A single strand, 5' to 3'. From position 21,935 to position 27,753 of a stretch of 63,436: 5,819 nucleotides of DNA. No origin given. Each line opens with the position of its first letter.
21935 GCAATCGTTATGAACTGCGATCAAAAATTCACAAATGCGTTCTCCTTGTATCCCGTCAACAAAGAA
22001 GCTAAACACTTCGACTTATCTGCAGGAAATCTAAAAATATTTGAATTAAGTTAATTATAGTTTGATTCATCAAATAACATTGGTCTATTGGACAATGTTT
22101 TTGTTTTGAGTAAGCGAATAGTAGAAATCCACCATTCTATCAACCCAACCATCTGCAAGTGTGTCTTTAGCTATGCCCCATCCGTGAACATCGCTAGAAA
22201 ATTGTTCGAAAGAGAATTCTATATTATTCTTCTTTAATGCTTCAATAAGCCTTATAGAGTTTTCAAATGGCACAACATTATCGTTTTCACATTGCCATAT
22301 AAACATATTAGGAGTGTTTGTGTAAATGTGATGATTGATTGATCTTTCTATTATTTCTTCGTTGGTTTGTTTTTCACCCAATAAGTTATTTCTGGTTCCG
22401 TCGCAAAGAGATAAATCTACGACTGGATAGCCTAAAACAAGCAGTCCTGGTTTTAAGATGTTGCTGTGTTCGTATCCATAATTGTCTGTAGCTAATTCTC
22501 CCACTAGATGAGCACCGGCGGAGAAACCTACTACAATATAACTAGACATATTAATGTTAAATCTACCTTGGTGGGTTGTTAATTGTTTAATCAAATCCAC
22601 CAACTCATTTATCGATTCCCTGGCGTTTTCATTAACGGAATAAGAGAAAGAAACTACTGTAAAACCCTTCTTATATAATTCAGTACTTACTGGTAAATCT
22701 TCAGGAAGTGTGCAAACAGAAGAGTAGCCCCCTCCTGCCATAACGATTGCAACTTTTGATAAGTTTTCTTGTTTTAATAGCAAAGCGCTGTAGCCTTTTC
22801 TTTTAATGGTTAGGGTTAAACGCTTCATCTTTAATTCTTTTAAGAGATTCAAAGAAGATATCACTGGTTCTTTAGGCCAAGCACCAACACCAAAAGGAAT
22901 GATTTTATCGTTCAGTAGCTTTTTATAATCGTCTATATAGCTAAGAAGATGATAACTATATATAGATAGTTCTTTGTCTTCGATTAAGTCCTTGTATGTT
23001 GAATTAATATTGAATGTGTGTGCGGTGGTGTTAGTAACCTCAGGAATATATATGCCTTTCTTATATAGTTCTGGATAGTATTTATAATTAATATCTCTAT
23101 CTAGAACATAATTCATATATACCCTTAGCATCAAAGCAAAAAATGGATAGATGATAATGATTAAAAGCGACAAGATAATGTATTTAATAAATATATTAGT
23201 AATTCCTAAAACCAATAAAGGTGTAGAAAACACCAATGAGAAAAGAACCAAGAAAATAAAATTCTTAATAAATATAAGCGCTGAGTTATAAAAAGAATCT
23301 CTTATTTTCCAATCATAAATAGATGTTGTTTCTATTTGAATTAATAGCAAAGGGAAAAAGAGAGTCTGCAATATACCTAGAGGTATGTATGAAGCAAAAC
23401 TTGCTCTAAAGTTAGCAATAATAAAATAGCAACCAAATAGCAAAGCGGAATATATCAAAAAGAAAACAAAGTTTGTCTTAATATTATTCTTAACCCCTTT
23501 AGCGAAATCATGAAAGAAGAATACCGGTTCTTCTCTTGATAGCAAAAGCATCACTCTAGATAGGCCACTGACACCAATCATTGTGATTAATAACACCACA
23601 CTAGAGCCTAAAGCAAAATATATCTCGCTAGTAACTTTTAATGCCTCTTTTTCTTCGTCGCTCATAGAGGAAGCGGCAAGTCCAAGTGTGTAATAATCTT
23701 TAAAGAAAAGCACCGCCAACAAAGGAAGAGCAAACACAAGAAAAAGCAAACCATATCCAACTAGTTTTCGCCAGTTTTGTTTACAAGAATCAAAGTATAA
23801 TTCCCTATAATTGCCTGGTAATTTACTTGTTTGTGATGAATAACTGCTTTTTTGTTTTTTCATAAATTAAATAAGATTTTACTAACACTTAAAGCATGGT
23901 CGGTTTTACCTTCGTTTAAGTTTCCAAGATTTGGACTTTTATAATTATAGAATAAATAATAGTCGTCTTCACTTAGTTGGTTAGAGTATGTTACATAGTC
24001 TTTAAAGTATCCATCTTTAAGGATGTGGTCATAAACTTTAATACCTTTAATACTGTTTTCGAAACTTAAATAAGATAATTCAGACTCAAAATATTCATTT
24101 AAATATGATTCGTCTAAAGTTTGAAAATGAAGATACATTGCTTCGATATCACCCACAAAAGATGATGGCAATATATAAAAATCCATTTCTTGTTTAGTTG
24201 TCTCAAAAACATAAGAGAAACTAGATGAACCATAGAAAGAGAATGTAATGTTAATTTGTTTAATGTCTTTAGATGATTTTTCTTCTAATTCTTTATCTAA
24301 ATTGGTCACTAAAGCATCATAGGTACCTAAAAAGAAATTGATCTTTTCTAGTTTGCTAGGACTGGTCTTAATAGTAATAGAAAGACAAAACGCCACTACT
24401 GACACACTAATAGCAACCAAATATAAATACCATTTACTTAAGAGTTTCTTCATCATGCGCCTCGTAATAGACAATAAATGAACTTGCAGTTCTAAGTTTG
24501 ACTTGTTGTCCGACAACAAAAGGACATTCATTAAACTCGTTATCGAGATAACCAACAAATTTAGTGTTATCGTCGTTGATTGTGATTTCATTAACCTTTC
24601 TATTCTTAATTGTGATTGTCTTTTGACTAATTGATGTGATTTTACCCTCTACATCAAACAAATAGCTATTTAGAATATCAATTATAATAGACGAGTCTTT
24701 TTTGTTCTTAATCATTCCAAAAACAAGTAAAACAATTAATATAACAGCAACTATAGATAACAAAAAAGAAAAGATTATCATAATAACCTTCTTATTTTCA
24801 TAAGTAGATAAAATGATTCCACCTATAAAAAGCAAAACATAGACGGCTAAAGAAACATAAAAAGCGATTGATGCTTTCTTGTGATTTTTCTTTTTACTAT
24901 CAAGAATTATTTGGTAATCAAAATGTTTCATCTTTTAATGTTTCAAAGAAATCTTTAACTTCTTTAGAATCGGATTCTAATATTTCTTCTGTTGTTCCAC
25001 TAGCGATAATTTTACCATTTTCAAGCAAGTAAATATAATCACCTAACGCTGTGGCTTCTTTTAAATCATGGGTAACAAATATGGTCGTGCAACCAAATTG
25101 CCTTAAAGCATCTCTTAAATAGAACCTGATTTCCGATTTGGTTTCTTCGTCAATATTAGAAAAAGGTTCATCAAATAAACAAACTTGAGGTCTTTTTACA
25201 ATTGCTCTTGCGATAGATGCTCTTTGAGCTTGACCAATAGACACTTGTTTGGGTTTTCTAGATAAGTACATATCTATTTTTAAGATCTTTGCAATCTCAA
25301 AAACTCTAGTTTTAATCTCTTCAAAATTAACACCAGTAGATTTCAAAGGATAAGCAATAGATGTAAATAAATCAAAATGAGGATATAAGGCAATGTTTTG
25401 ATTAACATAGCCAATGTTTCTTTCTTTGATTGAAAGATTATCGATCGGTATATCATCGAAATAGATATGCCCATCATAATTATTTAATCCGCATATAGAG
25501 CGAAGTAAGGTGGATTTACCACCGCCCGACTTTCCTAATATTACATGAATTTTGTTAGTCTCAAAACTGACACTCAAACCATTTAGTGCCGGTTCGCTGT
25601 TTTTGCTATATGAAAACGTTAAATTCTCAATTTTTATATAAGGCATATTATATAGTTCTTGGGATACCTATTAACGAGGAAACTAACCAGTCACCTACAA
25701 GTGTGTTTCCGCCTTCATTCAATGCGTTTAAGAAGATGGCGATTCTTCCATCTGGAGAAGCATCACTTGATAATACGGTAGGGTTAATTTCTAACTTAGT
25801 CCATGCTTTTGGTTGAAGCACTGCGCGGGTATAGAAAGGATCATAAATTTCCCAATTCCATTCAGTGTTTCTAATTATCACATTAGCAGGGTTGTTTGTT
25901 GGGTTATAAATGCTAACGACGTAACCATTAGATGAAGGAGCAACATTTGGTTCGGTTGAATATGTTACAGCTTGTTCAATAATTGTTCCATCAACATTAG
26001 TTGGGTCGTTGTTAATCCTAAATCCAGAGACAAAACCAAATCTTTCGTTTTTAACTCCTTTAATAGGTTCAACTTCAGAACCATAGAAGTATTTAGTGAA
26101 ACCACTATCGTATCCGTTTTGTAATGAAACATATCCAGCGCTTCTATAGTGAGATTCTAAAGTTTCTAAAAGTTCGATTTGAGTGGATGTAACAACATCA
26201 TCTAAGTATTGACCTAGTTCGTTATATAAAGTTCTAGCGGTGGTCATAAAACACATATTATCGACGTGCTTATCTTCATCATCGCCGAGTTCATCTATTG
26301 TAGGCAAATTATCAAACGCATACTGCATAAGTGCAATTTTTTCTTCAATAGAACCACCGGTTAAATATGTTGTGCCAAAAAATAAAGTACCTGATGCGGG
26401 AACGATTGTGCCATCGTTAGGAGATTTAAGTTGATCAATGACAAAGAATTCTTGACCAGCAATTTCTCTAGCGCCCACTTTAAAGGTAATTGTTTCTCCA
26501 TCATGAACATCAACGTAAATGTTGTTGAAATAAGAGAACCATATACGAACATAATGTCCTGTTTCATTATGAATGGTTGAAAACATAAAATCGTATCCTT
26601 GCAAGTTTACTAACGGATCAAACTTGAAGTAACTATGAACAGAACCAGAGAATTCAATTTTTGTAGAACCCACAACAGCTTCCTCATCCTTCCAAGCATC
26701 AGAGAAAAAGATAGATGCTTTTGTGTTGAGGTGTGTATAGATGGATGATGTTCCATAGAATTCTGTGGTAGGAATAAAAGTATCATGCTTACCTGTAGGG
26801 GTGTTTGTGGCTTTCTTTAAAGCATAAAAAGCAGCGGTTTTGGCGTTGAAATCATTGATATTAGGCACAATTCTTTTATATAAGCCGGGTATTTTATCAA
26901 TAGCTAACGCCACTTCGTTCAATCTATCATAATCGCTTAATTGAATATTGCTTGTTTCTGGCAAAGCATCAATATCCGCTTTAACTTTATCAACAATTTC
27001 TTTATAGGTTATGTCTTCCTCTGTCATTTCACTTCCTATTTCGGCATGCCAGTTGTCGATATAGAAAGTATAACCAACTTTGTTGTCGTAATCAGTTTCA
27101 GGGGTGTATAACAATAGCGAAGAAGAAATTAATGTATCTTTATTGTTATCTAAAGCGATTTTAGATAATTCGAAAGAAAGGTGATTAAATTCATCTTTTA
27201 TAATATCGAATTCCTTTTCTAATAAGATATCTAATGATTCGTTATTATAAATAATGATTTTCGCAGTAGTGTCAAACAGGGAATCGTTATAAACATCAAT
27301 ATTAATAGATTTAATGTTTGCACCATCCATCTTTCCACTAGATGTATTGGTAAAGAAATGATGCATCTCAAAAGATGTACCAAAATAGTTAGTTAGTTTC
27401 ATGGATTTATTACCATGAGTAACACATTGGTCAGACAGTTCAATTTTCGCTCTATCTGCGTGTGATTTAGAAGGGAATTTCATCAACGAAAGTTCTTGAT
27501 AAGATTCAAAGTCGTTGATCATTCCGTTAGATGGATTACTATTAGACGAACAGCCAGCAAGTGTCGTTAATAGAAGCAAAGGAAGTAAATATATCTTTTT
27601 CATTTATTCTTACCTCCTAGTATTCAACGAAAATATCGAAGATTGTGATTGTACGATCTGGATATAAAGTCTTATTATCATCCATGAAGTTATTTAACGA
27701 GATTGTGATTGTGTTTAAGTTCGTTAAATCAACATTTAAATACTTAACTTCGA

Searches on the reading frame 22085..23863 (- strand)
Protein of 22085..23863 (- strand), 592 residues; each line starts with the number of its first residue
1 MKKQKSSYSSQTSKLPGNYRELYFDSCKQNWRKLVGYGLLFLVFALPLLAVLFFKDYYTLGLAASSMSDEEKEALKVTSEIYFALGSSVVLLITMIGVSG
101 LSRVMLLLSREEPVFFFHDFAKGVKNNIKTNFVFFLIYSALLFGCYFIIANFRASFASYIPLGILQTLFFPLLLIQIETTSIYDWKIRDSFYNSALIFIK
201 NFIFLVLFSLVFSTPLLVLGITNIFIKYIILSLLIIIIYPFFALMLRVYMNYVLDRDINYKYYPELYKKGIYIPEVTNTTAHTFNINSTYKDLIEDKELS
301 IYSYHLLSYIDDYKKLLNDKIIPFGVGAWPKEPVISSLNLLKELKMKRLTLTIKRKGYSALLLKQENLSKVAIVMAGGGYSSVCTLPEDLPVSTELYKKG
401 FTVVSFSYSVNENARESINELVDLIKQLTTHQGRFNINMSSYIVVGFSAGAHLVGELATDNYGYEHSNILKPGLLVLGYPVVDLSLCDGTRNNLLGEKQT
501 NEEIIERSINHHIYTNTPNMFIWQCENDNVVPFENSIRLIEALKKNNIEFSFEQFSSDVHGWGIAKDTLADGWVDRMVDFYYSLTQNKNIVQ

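Call 7: search_protein_families(library=pfam, proteins=[window:22085-23863:-], max_evalue=0.001)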
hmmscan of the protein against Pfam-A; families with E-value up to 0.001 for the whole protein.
window:22085-23863:- (592 aa): 3 families
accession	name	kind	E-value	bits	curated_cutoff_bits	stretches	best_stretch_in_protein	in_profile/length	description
PF20434.5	BD-FAE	-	2.6e-14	53.7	26.8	1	365-543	9-215/215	BD-FAE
PF00326.27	Peptidase_S9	-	1.9e-08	34.5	22.6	1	419-584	43-209/213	Prolyl oligopeptidase family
PF07859.19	Abhydrolase_3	-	1.1e-05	25.7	25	1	400-491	29-119/210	alpha/beta hydrolase fold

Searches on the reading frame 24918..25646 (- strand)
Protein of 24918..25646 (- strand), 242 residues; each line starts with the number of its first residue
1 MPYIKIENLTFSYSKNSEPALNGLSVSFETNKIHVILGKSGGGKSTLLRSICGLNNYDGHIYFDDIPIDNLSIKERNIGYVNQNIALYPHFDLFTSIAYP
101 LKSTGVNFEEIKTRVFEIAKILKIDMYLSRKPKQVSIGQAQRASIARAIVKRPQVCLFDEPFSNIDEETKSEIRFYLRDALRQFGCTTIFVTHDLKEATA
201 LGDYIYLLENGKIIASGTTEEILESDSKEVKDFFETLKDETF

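Call 30: search_protein_families(library=pfam, proteins=[window:24918-25646:-], max_evalue=0.001)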
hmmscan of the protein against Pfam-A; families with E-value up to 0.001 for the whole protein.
window:24918-25646:- (242 aa): 2 families
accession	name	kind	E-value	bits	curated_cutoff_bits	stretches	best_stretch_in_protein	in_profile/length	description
PF00005.33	ABC_tran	-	3.2e-26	93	25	1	21-162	1-136/137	ABC transporter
PF03193.22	RsgA_GTPase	-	0.00033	21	30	1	9-53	85-128/174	RsgA GTPase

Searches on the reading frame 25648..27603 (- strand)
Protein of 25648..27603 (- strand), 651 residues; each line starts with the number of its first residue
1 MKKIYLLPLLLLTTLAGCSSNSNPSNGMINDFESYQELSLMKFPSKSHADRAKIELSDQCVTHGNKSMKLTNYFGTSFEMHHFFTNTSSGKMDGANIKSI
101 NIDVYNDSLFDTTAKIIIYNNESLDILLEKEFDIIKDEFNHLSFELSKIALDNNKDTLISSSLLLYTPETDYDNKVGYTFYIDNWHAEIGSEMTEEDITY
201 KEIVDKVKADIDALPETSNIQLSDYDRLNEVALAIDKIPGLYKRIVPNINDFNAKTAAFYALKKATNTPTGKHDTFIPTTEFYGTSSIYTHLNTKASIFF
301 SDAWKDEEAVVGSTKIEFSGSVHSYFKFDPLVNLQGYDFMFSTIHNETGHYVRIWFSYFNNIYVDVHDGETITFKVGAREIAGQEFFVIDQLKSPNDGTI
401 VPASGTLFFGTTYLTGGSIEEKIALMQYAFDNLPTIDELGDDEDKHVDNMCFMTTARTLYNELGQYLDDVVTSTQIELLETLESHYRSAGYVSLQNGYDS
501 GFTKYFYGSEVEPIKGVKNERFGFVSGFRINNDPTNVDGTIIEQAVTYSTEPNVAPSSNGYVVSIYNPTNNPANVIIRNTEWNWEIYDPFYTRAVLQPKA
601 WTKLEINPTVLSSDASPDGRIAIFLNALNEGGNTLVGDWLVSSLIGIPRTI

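Call 7: search_protein_families(library=pfam, proteins=[window:25648-27603:-], max_evalue=0.001)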
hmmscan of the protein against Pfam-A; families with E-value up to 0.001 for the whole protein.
window:25648-27603:- (651 aa): 0 families

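Call 59: search_protein_families(library=pfam, proteins=[window:25648-27603:-], max_evalue=1)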
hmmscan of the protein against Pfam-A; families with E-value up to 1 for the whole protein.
window:25648-27603:- (651 aa): 1 family
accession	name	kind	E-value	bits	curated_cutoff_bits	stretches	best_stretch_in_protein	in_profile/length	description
PF08139.17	LPAM_1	-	0.013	16.4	20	1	1-19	1-18/18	Prokaryotic membrane lipoprotein lipid attachment site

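Call 60: search_protein_families(library=ncbifam, proteins=[window:25648-27603:-], max_evalue=0.01)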
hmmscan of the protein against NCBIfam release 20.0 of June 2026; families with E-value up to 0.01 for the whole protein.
window:25648-27603:- (651 aa): 0 families
